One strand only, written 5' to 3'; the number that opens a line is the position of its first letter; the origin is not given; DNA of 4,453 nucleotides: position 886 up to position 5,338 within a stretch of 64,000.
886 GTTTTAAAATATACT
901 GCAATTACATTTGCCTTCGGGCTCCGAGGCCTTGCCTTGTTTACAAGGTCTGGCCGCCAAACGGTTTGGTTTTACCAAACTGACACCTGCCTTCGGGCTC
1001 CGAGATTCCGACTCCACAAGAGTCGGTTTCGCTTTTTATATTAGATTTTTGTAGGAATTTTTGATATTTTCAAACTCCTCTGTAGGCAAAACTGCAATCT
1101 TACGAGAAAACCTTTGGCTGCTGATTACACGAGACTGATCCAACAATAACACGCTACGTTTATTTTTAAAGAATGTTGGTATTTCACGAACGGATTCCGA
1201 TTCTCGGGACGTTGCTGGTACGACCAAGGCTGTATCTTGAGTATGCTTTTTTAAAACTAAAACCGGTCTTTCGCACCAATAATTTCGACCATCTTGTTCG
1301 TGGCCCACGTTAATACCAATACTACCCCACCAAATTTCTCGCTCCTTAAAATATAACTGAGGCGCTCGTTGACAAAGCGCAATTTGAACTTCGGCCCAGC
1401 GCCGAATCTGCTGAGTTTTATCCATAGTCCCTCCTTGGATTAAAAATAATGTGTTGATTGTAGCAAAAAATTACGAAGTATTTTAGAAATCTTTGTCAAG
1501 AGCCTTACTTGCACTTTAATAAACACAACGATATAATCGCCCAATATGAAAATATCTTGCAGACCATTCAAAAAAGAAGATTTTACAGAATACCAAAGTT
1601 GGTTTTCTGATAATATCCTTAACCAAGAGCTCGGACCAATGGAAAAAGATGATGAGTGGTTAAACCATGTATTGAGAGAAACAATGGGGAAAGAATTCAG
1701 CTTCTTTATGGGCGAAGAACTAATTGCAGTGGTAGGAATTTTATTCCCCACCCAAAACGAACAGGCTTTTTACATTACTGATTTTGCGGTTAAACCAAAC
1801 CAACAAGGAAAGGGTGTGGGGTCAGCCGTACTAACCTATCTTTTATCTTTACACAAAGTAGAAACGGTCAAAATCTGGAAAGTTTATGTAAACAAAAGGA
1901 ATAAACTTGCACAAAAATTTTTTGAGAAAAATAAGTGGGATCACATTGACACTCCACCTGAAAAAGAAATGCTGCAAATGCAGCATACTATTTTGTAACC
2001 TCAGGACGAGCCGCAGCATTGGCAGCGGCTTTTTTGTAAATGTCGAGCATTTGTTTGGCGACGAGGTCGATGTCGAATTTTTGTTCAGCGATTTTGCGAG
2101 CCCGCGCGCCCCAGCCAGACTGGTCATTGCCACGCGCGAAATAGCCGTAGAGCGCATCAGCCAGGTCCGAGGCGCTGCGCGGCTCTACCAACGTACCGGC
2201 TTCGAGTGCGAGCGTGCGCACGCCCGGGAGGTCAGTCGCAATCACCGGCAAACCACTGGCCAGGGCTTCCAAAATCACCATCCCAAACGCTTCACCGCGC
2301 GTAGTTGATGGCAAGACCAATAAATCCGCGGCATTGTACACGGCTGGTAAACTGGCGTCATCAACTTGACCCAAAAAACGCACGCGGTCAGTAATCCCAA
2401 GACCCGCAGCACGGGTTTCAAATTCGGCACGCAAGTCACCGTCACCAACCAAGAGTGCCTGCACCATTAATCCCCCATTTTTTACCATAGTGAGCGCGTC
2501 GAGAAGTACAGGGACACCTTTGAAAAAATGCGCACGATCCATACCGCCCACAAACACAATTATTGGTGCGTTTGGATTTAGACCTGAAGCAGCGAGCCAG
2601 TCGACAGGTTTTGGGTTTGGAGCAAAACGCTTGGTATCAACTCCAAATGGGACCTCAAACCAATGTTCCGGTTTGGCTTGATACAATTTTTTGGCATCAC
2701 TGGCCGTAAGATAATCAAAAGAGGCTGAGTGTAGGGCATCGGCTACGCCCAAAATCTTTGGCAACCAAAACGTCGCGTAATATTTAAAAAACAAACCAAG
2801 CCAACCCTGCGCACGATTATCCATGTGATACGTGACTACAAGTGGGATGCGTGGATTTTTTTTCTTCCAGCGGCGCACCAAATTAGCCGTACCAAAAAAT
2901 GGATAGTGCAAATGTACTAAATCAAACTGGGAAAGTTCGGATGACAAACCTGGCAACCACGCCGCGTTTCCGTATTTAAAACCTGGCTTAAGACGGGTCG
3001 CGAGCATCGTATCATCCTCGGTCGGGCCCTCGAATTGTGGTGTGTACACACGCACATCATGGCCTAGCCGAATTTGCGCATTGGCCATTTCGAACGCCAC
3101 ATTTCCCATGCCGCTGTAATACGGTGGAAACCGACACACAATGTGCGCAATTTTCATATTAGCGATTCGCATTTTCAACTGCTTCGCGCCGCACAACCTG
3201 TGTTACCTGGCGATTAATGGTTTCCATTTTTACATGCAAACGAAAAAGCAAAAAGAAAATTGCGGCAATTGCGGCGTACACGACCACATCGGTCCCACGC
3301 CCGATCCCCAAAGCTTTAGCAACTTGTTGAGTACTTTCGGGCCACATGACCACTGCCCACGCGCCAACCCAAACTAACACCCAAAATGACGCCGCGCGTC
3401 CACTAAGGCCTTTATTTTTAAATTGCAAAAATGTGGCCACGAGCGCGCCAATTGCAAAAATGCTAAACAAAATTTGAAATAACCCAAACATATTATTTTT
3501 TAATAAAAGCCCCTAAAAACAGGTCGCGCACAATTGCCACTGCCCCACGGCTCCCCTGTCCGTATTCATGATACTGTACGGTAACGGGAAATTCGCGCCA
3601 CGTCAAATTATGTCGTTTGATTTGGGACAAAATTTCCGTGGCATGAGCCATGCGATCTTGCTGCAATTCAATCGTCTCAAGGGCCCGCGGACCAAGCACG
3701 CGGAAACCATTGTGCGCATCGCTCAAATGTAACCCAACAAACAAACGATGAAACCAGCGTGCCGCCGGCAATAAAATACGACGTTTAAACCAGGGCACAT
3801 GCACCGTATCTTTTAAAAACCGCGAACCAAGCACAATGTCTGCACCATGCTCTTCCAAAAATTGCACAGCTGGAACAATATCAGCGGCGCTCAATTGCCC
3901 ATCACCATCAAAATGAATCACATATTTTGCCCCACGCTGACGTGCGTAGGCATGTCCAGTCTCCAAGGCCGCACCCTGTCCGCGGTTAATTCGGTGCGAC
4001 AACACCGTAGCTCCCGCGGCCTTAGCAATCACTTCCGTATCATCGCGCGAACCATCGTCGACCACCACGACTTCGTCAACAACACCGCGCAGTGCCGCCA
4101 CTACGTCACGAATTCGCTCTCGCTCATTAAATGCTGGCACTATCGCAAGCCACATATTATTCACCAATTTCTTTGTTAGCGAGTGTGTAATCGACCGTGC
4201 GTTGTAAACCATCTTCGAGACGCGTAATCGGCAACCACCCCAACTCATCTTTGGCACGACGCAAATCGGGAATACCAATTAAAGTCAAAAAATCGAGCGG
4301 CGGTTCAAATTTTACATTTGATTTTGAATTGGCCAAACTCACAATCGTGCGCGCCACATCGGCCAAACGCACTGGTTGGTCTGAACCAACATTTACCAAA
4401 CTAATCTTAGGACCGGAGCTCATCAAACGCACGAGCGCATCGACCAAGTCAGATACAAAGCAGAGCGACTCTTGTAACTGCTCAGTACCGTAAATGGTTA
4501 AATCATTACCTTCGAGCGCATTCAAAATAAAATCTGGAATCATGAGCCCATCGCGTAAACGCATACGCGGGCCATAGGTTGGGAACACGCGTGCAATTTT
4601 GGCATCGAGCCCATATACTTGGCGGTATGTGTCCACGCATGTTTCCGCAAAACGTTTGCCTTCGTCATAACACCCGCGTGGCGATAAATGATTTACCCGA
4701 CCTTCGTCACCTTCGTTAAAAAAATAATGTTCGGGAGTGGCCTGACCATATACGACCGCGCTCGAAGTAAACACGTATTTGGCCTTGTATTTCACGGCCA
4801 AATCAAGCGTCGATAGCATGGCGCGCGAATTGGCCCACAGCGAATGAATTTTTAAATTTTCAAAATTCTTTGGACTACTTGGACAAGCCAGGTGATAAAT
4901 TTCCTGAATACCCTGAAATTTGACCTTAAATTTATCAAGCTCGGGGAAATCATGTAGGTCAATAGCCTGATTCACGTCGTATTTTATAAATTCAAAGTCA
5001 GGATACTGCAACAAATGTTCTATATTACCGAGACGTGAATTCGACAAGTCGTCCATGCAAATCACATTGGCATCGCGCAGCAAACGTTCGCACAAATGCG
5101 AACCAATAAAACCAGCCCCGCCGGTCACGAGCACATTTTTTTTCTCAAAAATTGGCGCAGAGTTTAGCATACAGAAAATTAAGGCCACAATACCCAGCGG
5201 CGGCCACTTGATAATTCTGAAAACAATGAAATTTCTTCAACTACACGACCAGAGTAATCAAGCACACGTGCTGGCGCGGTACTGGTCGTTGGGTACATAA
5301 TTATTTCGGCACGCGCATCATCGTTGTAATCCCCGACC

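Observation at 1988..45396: About 43-kb unidirectional surface-glycan supercluster headed by an ECF sigma/anti-sigma pair and an S-layer-like gene: candidate S-layer O-glycosylation locus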

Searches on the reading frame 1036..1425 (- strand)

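Call 6: search_protein_families(library=pfam, proteins=[window:1036-1425:-], max_evalue=0.01)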
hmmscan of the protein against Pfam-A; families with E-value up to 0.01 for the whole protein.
window:1036-1425:- (129 aa): 1 family
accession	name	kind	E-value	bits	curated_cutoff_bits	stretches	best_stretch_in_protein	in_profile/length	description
PF02452.23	PemK_toxin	-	1.5e-10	41.6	23.1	1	28-124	2-104/109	PemK-like, MazF-like toxin of type II toxin-antitoxin system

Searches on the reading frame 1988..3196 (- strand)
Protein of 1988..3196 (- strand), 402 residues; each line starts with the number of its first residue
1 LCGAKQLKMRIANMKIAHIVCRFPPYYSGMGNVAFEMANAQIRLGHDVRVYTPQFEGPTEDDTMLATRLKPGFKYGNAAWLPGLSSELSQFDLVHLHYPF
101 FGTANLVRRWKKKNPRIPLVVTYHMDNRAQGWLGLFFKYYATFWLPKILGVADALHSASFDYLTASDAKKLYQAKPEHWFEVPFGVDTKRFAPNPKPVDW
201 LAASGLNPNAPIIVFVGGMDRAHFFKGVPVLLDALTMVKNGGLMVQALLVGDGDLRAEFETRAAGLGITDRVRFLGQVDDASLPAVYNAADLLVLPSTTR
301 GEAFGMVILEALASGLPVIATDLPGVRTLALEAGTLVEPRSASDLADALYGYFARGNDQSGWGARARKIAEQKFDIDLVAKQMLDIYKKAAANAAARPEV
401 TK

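Call 6: search_protein_families(library=pfam, proteins=[window:1988-3196:-], max_evalue=0.01)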
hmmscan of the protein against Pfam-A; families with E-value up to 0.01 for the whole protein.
window:1988-3196:- (402 aa): 7 families
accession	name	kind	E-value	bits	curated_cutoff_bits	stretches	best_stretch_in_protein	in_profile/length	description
PF13692.12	Glyco_trans_1_4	-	5.5e-32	111.4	27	1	211-349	2-136/142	Glycosyl transferases group 1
PF00534.26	Glycos_transf_1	-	1.8e-29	102.9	26.4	1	203-368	8-171/172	Glycosyl transferases group 1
PF13439.12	Glyco_transf_4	-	1.5e-18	67.8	28.5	1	28-190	2-170/170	Glycosyltransferase Family 4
PF13579.12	Glyco_trans_4_4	-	9.9e-13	49.2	29.7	1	28-158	1-134/158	Glycosyl transferase 4-like domain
PF20706.3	GT4-conflict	-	8.7e-06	25.4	26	1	279-333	271-323/385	Family 4 Glycosyltransferase in conflict systems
PF13524.12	Glyco_trans_1_2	-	4.6e-05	23.8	25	1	262-385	27-144/144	Glycosyl transferase-like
PF08323.17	Glyco_transf_5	-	0.0028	17.9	22.7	1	27-62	15-50/239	Starch synthase catalytic domain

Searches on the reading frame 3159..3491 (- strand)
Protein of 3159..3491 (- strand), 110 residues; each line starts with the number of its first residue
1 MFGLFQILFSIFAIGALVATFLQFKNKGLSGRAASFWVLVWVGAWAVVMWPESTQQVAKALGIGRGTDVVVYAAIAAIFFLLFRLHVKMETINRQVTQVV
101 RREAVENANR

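Call 6: search_protein_families(library=pfam, proteins=[window:3159-3491:-], max_evalue=0.01)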
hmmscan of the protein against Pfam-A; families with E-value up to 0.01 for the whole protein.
window:3159-3491:- (110 aa): 1 family
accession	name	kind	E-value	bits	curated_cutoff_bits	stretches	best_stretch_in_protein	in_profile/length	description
PF10066.14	DUF2304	-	2.6e-21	76.3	25.5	1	5-108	2-105/106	Uncharacterized conserved protein (DUF2304)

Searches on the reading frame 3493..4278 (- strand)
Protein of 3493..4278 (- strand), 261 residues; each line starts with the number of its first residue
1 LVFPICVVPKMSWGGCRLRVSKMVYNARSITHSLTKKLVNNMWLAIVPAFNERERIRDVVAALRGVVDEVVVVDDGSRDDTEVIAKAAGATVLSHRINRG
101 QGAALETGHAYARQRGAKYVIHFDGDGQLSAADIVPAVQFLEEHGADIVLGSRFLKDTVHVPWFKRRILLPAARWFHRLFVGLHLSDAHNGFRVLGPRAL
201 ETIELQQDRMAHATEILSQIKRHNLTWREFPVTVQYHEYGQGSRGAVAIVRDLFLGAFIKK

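Call 6: search_protein_families(library=pfam, proteins=[window:3493-4278:-], max_evalue=0.01)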
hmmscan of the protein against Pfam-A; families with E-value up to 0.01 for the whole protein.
window:3493-4278:- (261 aa): 3 families
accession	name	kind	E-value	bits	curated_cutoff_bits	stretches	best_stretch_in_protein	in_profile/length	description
PF00535.33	Glycos_transf_2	-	2.2e-24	86.7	23.3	1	46-174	3-132/168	Glycosyl transferase family 2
PF13704.12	Glyco_tranf_2_4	-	0.00022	22.1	27.5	1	51-126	2-81/98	Glycosyl transferase family 2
PF12804.13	NTP_transf_3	-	0.00029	21.5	27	1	51-169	22-138/160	MobA-like NTP transferase domain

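Call 88: search_protein_families(library=ncbifam, proteins=[window:3493-4278:-], max_evalue=0.00001)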
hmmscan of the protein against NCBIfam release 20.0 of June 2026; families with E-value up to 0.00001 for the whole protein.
window:3493-4278:- (261 aa): 10 families
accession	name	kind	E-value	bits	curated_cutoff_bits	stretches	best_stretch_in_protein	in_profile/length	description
NF058614.1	PPMAGASynPpgS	equivalog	1.5e-52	178.3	370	1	42-242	2-204/226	polyprenyl-phospho-N-acetylgalactosaminyl synthase PpgS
TIGR04182.1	glyco_TIGR04182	equivalog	2.4e-20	73.1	325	1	46-248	5-202/293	S-layer glycoprotein N-glycosyltransferase AglJ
NF041391.1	DPhHxTase_Halo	equivalog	3.8e-11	42.4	375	1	49-232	3-181/213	dolichyl-phosphate hexose transferase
NF010496.0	PRK13915.1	equivalog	2.6e-10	39.9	262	1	40-96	30-92/307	glucosyl-3-phosphoglycerate synthase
TIGR04283.1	glyco_like_mftF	equivalog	1.1e-09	38.2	182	1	46-124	4-82/221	TIGR04283 family arsenosugar biosynthesis glycosyltransferase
TIGR03937.1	PgaC_IcaA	equivalog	4.8e-09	35.7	422.3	1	44-133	48-142/407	poly-beta-1,6-N-acetyl-D-glucosamine synthase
NF041875.1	EPS_EpsD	equivalog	5.5e-07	29.3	370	1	46-153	4-116/325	exopolysaccharide biosynthesis glycosyltransferase EpsD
TIGR03965.1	mycofact_glyco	equivalog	6.9e-07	28.5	280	1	46-115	79-156/467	mycofactocin biosynthesis glycosyltransferase MftF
TIGR01556.1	rhamnosyltran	subfamily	1.8e-06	27.4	200.55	1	53-155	7-113/281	rhamnosyltransferase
NF041865.1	EpsU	equivalog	9.2e-06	24.9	700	1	44-144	42-150/394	exopolysaccharide biosynthesis GT2 family glycosyltransferase EpsU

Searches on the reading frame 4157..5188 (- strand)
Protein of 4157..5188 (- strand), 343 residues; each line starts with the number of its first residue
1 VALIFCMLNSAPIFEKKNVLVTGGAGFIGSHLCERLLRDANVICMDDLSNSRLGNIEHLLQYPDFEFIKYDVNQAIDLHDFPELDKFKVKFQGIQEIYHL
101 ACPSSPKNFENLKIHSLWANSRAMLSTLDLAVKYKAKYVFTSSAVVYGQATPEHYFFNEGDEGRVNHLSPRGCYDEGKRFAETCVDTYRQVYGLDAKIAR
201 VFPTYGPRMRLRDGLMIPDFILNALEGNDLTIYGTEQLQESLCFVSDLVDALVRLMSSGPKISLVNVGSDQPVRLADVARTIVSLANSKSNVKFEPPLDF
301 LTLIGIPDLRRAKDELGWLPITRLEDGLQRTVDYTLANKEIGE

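Call 6: search_protein_families(library=pfam, proteins=[window:4157-5188:-], max_evalue=0.01)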
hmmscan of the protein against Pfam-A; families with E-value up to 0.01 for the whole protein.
window:4157-5188:- (343 aa): 7 families
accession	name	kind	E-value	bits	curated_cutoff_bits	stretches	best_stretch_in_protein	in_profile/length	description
PF01370.27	Epimerase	-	3.8e-38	131.7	20.9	1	19-268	1-240/240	NAD dependent epimerase/dehydratase family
PF16363.11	GDP_Man_Dehyd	-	2.9e-34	119.5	27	1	20-330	1-331/332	GDP-mannose 4,6 dehydratase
PF01073.25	3Beta_HSD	-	4e-09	36.4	22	1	20-185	1-157/280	3-beta hydroxysteroid dehydrogenase/isomerase family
PF07993.18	NAD_binding_4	-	1.5e-07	31.3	20.1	0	21-41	1-21/258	Male sterility protein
PF02719.21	Polysacc_synt_2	-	4.9e-06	26.4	20.2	1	19-140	1-124/293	Polysaccharide biosynthesis protein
PF04321.23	RmlD_sub_bind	-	0.00014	21.5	27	1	18-189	2-140/287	RmlD substrate binding domain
PF00106.31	adh_short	-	0.00084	19.3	26.6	1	17-113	1-97/195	short chain dehydrogenase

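Call 88: search_protein_families(library=ncbifam, proteins=[window:4157-5188:-], max_evalue=0.00001)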
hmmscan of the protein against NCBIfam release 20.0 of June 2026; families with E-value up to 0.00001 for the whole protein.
window:4157-5188:- (343 aa): 15 families
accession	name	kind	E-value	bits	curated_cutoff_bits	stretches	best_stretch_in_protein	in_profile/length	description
TIGR01181.1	dTDP_gluc_dehyt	equivalog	2.4e-30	105.7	365.1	1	19-340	2-316/321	dTDP-glucose 4,6-dehydratase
NF007582.0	PRK10217.1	equivalog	1.2e-23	83.8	698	1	17-339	2-335/355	dTDP-glucose 4,6-dehydratase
NF007490.0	PRK10084.1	subfamily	4.7e-22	78.5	649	1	18-340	2-339/361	dTDP-glucose 4,6-dehydratase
TIGR04180.1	EDH_00030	hypoth_equivalog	2.7e-20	72.6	475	1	19-294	1-264/297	NAD-dependent 4,6-dehydratase LegB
TIGR01179.1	galE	equivalog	7.1e-20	71.1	262.3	1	18-335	1-325/332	UDP-glucose 4-epimerase GalE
TIGR02197.1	heptose_epim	equivalog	1.8e-18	66.8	274.6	1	19-295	1-269/316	ADP-glyceromanno-heptose 6-epimerase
NF008872.0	PRK11908.1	equivalog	8.5e-16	57.9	294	1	17-286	2-271/349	bifunctional UDP-4-keto-pentose/UDP-xylose synthase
NF005998.1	PRK08125.1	equivalog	1.9e-15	56.3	777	1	14-287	313-586/649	bifunctional UDP-4-amino-4-deoxy-L-arabinose formyltransferase/UDP-glucuronic acid oxidase ArnA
NF047922.1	GDPFucSynFcl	equivalog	2.8e-10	40.2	500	1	187-339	147-305/308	GDP-L-fucose synthase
NF043036.1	ErythonDh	equivalog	6.1e-10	38.8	325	1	18-200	2-175/321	D-erythronate dehydrogenase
NF011728.1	PRK15181.1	equivalog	1.7e-08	33.9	760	1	14-252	13-245/348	Vi polysaccharide biosynthesis UDP-N-acetylglucosaminuronic acid C-4 epimerase TviC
NF007956.0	PRK10675.1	subfamily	3.8e-08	32.8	394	1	18-151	2-132/338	UDP-glucose 4-epimerase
TIGR01746.1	Thioester-redct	subfamily_domain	5.2e-08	32.5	213.35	0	18-45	1-31/371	thioester reductase domain-containing protein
NF008360.0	PRK11150.1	equivalog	5.3e-07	29.1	452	1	19-289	2-257/310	ADP-glyceromanno-heptose 6-epimerase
TIGR03466.1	HpnA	hypoth_equivalog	2.2e-06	26.8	367.65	1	18-195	2-161/327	hopanoid-associated sugar epimerase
